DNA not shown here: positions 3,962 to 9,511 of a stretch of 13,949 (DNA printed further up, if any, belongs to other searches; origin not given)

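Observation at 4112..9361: Architecture of the giant protein: one AAA+ module (about residues 1255-1440, nt about 5040-5600) embedded in about 1500 residues of non-ATPase sequence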

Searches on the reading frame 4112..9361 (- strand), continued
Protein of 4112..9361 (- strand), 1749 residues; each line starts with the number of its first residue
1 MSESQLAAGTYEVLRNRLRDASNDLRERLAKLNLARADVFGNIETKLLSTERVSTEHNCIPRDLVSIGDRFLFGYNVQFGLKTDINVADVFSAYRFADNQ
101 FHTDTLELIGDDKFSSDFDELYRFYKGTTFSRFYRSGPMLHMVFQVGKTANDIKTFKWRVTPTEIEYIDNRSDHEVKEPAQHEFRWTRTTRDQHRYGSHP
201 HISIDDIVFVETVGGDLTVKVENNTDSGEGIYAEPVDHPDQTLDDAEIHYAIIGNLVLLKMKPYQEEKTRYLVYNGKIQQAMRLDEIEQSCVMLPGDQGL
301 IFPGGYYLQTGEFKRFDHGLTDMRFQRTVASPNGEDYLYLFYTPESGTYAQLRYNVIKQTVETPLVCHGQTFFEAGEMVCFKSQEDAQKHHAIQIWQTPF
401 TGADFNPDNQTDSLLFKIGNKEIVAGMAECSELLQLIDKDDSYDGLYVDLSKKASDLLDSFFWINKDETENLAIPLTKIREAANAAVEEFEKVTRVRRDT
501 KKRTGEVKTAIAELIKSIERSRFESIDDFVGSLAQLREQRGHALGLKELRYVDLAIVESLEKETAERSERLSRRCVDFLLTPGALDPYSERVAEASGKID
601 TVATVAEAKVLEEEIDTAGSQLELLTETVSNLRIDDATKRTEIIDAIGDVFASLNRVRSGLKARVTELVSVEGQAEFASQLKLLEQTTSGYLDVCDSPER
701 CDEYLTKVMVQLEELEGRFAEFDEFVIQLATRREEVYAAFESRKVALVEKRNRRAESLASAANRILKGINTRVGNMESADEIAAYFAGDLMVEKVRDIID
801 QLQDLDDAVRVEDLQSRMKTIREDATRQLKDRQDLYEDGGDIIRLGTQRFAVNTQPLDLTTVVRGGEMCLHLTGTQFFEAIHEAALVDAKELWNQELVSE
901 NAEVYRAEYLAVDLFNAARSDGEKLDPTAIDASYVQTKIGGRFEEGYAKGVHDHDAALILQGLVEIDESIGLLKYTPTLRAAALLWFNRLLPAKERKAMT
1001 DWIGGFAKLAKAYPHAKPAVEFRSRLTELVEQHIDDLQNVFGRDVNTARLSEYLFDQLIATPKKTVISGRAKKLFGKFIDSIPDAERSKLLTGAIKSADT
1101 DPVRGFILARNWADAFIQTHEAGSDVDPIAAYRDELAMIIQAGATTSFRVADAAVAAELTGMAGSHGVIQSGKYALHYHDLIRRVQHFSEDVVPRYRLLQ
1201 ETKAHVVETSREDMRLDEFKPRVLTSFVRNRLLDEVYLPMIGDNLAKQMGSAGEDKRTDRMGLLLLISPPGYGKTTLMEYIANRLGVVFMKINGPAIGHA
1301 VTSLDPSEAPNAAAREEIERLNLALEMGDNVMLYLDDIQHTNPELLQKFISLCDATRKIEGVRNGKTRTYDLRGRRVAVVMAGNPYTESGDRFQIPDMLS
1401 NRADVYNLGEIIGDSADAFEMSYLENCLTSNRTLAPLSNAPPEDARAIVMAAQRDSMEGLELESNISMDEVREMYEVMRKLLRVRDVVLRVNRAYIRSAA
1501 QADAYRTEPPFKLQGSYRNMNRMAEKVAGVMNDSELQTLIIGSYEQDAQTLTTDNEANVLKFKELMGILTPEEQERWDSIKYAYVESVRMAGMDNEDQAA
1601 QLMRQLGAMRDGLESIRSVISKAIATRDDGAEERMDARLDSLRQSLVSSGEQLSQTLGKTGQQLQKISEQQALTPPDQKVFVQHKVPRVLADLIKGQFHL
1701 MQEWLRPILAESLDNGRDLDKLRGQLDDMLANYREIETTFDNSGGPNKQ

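Call 11: find_homologous_proteins(query=window:4112-9361:-, max_evalue=0.00001)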
Query window:4112-9361:- (1749 aa): 6364 proteins with E <= 0.00001 among 8000 candidates; the best 120 are listed.
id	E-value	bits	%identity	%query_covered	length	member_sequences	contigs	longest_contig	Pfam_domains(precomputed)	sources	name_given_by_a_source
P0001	0.0e+0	3919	100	100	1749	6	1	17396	PF12458.14,PF00004.36,PF05496.19,PF25472.2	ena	-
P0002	0.0e+0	3210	81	100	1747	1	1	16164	PF12458.14,PF00004.36,PF25472.2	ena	-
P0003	0.0e+0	3157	79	100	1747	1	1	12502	PF12458.14,PF00004.36,PF05496.19,PF25472.2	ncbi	-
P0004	0.0e+0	3135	78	100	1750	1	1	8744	PF12458.14,PF00004.36,PF25472.2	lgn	-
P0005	0.0e+0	3134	79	100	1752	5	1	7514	PF12458.14,PF00004.36,PF25472.2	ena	-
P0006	0.0e+0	3130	79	100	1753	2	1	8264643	PF12458.14,PF00004.36,PF25472.2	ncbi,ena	-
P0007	0.0e+0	3127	78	100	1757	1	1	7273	PF12458.14,PF00004.36,PF25472.2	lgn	-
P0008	0.0e+0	3127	78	100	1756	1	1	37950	PF12458.14,PF00004.36,PF25472.2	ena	-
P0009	0.0e+0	3126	78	100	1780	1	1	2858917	PF12458.14,PF00004.36,PF25472.2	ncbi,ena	-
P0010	0.0e+0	3123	78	100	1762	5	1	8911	PF12458.14,PF00004.36,PF05496.19,PF25472.2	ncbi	-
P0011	0.0e+0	3122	79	100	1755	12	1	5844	PF12458.14,PF00004.36,PF25472.2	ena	-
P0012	0.0e+0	3118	78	100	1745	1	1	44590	PF12458.14,PF00004.36,PF25472.2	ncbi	-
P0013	0.0e+0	3111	78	100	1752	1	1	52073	PF12458.14,PF00004.36,PF25472.2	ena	-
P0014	0.0e+0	3106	77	100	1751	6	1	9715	PF12458.14,PF00004.36,PF25472.2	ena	-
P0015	0.0e+0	3098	78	100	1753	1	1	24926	PF12458.14,PF00004.36,PF25472.2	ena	-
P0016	0.0e+0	3095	77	99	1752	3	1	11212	PF12458.14,PF00004.36,PF25472.2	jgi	jgi:hypothetical protein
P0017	0.0e+0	3095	78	100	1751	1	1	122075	PF12458.14,PF00004.36,PF25472.2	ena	-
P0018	0.0e+0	3094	78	100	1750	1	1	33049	PF12458.14,PF00004.36,PF25472.2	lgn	-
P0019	0.0e+0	3094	77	100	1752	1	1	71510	PF12458.14,PF00004.36,PF25472.2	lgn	-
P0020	0.0e+0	3090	78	100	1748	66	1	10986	PF12458.14,PF00004.36,PF25472.2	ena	-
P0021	0.0e+0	3089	76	100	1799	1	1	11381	PF12458.14,PF00004.36,PF05496.19,PF25472.2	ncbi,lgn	-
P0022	0.0e+0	3085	78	100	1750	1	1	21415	PF12458.14,PF00004.36,PF25472.2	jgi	jgi:SpoVK/Ycf46/Vps4 family AAA+-type ATPase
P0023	0.0e+0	3084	78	100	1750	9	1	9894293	PF12458.14,PF00004.36,PF25472.2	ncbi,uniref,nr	ncbi:ATPase involved in DNA repair [Stieleria maiorica]|uniref:ATPase involved in DNA repair n=1 Tax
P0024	0.0e+0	3082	78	100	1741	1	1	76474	PF12458.14,PF00004.36,PF25472.2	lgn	-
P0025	0.0e+0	3079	77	100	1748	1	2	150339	PF12458.14,PF00004.36,PF25472.2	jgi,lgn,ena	-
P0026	0.0e+0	3073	76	100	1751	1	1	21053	PF12458.14,PF00004.36,PF25472.2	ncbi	-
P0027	0.0e+0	3068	77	100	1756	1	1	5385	PF12458.14,PF00004.36,PF05496.19,PF25472.2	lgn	-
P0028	0.0e+0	3068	77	100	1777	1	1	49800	PF12458.14,PF00004.36,PF05496.19,PF25472.2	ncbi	ncbi:MAG: DNA repair ATPase [Pirellulaceae bacterium]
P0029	0.0e+0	3067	76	100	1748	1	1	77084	PF12458.14,PF00004.36,PF25472.2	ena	-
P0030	0.0e+0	3067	76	100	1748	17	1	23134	PF12458.14,PF00004.36,PF25472.2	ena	-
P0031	0.0e+0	3064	76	100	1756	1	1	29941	PF12458.14,PF00004.36,PF25472.2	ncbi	-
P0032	0.0e+0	3060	76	100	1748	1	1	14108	PF12458.14,PF00004.36,PF25472.2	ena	-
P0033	0.0e+0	3057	77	100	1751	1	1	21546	PF12458.14,PF00004.36,PF05496.19,PF25472.2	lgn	-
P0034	0.0e+0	3054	76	100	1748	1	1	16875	PF12458.14,PF00004.36,PF25472.2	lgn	-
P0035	0.0e+0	3050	76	100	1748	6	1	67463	PF12458.14,PF00004.36,PF25472.2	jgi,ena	-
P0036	0.0e+0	3046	76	100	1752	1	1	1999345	PF12458.14,PF00004.36,PF05496.19,PF25472.2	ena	-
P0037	0.0e+0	3042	76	100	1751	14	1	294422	PF12458.14,PF00004.36,PF25472.2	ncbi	ncbi:MAG: DNA repair ATPase [Rubripirellula sp.]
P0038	0.0e+0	3040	76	99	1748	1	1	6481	PF12458.14,PF00004.36,PF25472.2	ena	-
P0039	0.0e+0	3040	76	100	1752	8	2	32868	PF12458.14,PF00004.36,PF25472.2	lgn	-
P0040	0.0e+0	3036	76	100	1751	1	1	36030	PF12458.14,PF00004.36,PF25472.2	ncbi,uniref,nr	ncbi:DNA repair ATPase [Stieleria sp. TO1_6]|uniref:DNA repair ATPase n=1 Tax=Stieleria tagensis Tax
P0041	0.0e+0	3035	75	100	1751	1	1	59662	PF12458.14,PF00004.36,PF05496.19,PF25472.2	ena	-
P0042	0.0e+0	3031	76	100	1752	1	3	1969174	PF12458.14,PF00004.36,PF05496.19,PF25472.2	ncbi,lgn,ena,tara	tara:strand:+ start:67826 stop:73084 length:5259 start_codon:yes stop_codon:yes gene_type:complete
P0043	0.0e+0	3028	76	100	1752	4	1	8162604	PF12458.14,PF00004.36,PF25472.2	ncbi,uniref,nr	ncbi:DNA repair ATPase [Roseiconus lacunae]|uniref:DNA repair ATPase n=1 Tax=Roseiconus lacunae TaxI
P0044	0.0e+0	3028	75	100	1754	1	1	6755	PF12458.14,PF00004.36,PF05496.19,PF25472.2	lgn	-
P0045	0.0e+0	3022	76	100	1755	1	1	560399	PF12458.14,PF00004.36,PF05496.19,PF25472.2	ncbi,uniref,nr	ncbi:DNA repair ATPase [Novipirellula artificiosorum]|uniref:Holliday junction DNA helicase RuvB n=1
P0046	0.0e+0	3018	76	100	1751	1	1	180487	PF12458.14,PF00004.36,PF25472.2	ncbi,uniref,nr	ncbi:AAA family ATPase [Roseiconus nitratireducens]|uniref:AAA family ATPase n=1 Tax=Roseiconus nitr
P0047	0.0e+0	3010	75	100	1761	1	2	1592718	PF12458.14,PF00004.36,PF25472.2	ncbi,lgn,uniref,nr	ncbi:DNA repair ATPase [Stieleria sp. JC731]|uniref:DNA repair ATPase n=1 Tax=Pirellulaceae TaxID=26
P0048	0.0e+0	3000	74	100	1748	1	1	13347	PF12458.14,PF00004.36,PF05496.19,PF25472.2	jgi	-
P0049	0.0e+0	2997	74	99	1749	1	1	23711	PF12458.14,PF00004.36,PF25472.2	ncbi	-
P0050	0.0e+0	2992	75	100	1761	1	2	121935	PF12458.14,PF00004.36,PF25472.2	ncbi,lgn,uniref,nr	ncbi:DNA repair ATPase [Rhodopirellula sp. MGV]|uniref:DNA repair ATPase n=1 Tax=Rhodopirellula sp. 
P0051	0.0e+0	2991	75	100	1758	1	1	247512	PF12458.14,PF00004.36,PF13401.13,PF25472.2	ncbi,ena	-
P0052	0.0e+0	2991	76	100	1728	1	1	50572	PF12458.14,PF00004.36,PF25472.2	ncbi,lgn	-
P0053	0.0e+0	2979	74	100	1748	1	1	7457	PF12458.14,PF00004.36,PF07728.21,PF25472.2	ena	-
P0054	0.0e+0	2966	75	100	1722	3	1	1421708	PF12458.14,PF00004.36,PF25472.2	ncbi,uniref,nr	ncbi:ATPase involved in DNA repair [Rubripirellula tenax]|uniref:ATPase involved in DNA repair n=1 T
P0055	0.0e+0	2955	74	100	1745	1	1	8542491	PF12458.14,PF00004.36,PF25472.2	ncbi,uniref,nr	ncbi:ATPase involved in DNA repair [Rubripirellula lacrimiformis]|uniref:ATPase involved in DNA repa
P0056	0.0e+0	2950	74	99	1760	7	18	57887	PF12458.14,PF00004.36,PF25472.2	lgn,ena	-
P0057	0.0e+0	2950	75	100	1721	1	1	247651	PF12458.14,PF00004.36,PF25472.2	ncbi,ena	-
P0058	0.0e+0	2946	75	100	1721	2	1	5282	PF12458.14,PF00004.36,PF25472.2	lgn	-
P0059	0.0e+0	2943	74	100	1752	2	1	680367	PF12458.14,PF00004.36,PF05496.19,PF25472.2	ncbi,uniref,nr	ncbi:ATPase involved in DNA repair [Novipirellula galeiformis]|uniref:ATPase involved in DNA repair 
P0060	0.0e+0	2937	74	99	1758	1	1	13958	PF12458.14,PF00004.36,PF05496.19,PF25472.2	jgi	-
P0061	0.0e+0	2927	73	100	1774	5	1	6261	PF12458.14,PF00004.36,PF25472.2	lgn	-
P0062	0.0e+0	2902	72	99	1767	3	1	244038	PF12458.14,PF00004.36,PF25472.2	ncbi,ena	-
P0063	0.0e+0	2900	73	100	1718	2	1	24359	PF12458.14,PF00004.36,PF25472.2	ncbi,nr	ncbi:DNA repair ATPase [Rubripirellula amarantea]|nr:DNA repair ATPase [Rubripirellula amarantea]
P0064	0.0e+0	2898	73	100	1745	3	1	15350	PF12458.14,PF00004.36,PF05496.19,PF25472.2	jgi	-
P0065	0.0e+0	2888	71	100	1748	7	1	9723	PF12458.14,PF00004.36,PF25472.2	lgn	-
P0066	0.0e+0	2884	71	99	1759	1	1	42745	PF12458.14,PF00004.36,PF25472.2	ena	-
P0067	0.0e+0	2884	71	99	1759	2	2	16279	PF12458.14,PF00004.36,PF25472.2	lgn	-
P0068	0.0e+0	2884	71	99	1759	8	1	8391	PF12458.14,PF00004.36,PF05496.19,PF25472.2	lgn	-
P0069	0.0e+0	2882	71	99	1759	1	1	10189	PF12458.14,PF00004.36,PF25472.2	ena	-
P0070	0.0e+0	2881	72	99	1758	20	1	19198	PF12458.14,PF00004.36,PF25472.2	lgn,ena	-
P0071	0.0e+0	2881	72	100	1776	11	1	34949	PF12458.14,PF00004.36,PF25472.2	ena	-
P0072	0.0e+0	2872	71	100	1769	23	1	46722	PF12458.14,PF00004.36,PF25472.2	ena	-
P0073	0.0e+0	2869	71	99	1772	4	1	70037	PF12458.14,PF00004.36,PF25472.2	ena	-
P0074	0.0e+0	2861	72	100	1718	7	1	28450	PF12458.14,PF00004.36,PF25472.2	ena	-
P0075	0.0e+0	2857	78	91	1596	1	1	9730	PF12458.14,PF00004.36,PF25472.2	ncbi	ncbi:MAG: DNA repair ATPase, partial [Planctomycetota bacterium]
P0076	0.0e+0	2850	71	99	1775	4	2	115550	PF12458.14,PF00004.36,PF25472.2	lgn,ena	-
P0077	0.0e+0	2837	72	100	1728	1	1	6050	PF12458.14,PF00004.36,PF25472.2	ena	-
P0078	0.0e+0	2834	72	99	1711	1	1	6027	PF12458.14,PF00004.36,PF05496.19,PF25472.2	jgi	jgi:hypothetical protein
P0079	0.0e+0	2806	70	99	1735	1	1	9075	PF12458.14,PF00004.36,PF05496.19,PF25472.2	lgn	-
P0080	0.0e+0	2804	70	100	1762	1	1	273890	PF12458.14,PF00004.36,PF25472.2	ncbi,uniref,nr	ncbi:DNA repair ATPase [Neorhodopirellula pilleata]|uniref:ATPase involved in DNA repair n=1 Tax=Neo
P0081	0.0e+0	2804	76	92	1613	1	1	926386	PF12458.14,PF00004.36,PF05496.19,PF25472.2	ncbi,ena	-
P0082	0.0e+0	2802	70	99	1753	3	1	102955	PF12458.14,PF00004.36,PF25472.2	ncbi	-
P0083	0.0e+0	2797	70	100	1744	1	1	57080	PF12458.14,PF00004.36,PF25472.2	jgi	jgi:ATPase involved in DNA repair/ATPase family associated with various cellular activities (AAA)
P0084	0.0e+0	2795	72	99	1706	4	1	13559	PF12458.14,PF00004.36,PF25472.2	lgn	-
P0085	0.0e+0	2785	69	99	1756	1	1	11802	PF12458.14,PF00004.36,PF25472.2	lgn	-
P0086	0.0e+0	2783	70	100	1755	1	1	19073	PF12458.14,PF00004.36,PF25472.2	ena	-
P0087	0.0e+0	2783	70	100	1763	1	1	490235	PF12458.14,PF00004.36,PF25472.2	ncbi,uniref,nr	ncbi:DNA repair ATPase [Aporhodopirellula aestuarii]|uniref:DNA repair ATPase n=1 Tax=Aporhodopirell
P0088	0.0e+0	2779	70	100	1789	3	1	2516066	PF12458.14,PF00004.36,PF25472.2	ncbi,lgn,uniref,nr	ncbi:DNA repair ATPase [Rhodopirellula halodulae]|uniref:DNA repair ATPase n=1 Tax=Rhodopirellula ha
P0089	0.0e+0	2775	70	100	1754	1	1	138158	PF12458.14,PF00004.36,PF25472.2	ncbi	-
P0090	0.0e+0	2772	69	100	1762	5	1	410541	PF12458.14,PF00004.36,PF25472.2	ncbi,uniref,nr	ncbi:DNA repair ATPase [Rhodopirellula sp. SWK7]|uniref:DNA repair ATPase n=1 Tax=Rhodopirellula sp.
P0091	0.0e+0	2771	70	100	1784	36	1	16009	PF12458.14,PF00004.36,PF25472.2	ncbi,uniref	ncbi:MAG: DNA repair ATPase [Rhodopirellula sp. JB055]|uniref:DNA repair ATPase n=1 Tax=Rhodopirellu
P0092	0.0e+0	2768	69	100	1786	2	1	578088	PF12458.14,PF00004.36,PF25472.2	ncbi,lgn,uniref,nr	ncbi:MoxR-like ATPase [Neorhodopirellula lusitana]|uniref:MoxR-like ATPase n=1 Tax=Neorhodopirellula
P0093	0.0e+0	2766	69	100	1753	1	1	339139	PF12458.14,PF00004.36,PF25472.2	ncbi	-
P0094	0.0e+0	2764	70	99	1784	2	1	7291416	PF12458.14,PF25472.2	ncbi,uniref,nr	ncbi:DNA repair ATPase [Rhodopirellula sp. P2]|uniref:DNA repair ATPase n=1 Tax=Rhodopirellula sp. P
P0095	0.0e+0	2748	70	99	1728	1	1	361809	PF12458.14,PF00004.36,PF25472.2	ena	-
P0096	0.0e+0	2738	68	99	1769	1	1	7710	PF12458.14,PF00004.36,PF05496.19,PF25472.2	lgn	-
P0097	0.0e+0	2735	68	100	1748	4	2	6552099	PF12458.14,PF00004.36,PF25472.2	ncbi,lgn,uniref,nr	ncbi:DNA repair ATPase [Crateriforma conspicua]|uniref:ATPase involved in DNA repair n=1 Tax=Crateri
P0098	0.0e+0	2733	68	100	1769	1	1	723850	PF12458.14,PF00004.36,PF05496.19,PF25472.2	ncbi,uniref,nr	ncbi:DNA repair ATPase [Allorhodopirellula solitaria]|uniref:ATPase involved in DNA repair n=1 Tax=A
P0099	0.0e+0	2732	68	100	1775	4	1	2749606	PF12458.14,PF00004.36,PF05496.19,PF25472.2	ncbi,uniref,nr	ncbi:DNA repair ATPase [Allorhodopirellula heiligendammensis]|uniref:ATPase involved in DNA repair n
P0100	0.0e+0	2730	69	100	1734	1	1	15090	PF12458.14,PF00004.36,PF25472.2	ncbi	-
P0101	0.0e+0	2727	68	100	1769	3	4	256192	PF12458.14,PF00004.36,PF25472.2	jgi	jgi:hypothetical protein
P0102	0.0e+0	2713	68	100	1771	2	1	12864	PF12458.14,PF00004.36,PF25472.2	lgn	-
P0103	0.0e+0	2711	68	99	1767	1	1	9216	PF12458.14,PF00004.36,PF05496.19,PF25472.2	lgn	-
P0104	0.0e+0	2704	68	100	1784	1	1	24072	PF12458.14,PF00004.36,PF25472.2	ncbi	-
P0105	0.0e+0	2698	68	99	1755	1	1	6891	PF12458.14,PF00004.36,PF25472.2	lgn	-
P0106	0.0e+0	2684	67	100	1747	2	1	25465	PF12458.14,PF00004.36,PF25472.2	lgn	-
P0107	0.0e+0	2675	67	99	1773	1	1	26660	PF12458.14,PF00004.36,PF25472.2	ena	-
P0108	0.0e+0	2664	67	100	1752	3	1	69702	PF12458.14,PF00004.36,PF25472.2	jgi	jgi:hypothetical protein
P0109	0.0e+0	2660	68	100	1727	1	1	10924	PF12458.14,PF00004.36,PF25472.2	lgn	-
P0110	0.0e+0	2651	67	100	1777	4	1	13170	PF12458.14,PF00004.36,PF25472.2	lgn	-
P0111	0.0e+0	2651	66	100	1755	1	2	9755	PF12458.14,PF00004.36,PF07728.21,PF25472.2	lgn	-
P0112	0.0e+0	2647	67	100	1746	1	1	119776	PF12458.14,PF00004.36,PF25472.2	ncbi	-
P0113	0.0e+0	2646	66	100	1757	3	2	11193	PF12458.14,PF00004.36,PF05496.19,PF25472.2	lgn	-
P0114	0.0e+0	2646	67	100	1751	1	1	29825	PF12458.14,PF00004.36,PF13401.13,PF05496.19,PF25472.2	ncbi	-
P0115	0.0e+0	2643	67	99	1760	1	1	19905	PF12458.14,PF00004.36,PF07728.21,PF25472.2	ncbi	ncbi:MAG: DNA repair ATPase [Planctomycetota bacterium]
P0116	0.0e+0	2641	67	100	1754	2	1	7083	PF12458.14,PF00004.36,PF25472.2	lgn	-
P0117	0.0e+0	2626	66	100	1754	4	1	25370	PF12458.14,PF00004.36,PF05496.19,PF25472.2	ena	-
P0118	0.0e+0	2618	67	99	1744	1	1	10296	PF12458.14,PF00004.36,PF25472.2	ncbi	-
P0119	0.0e+0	2618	67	100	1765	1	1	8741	PF12458.14,PF00004.36,PF25472.2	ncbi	ncbi:MAG: DNA repair ATPase [Planctomycetota bacterium]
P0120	0.0e+0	2602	65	100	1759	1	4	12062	PF12458.14,PF00004.36,PF25472.2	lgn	-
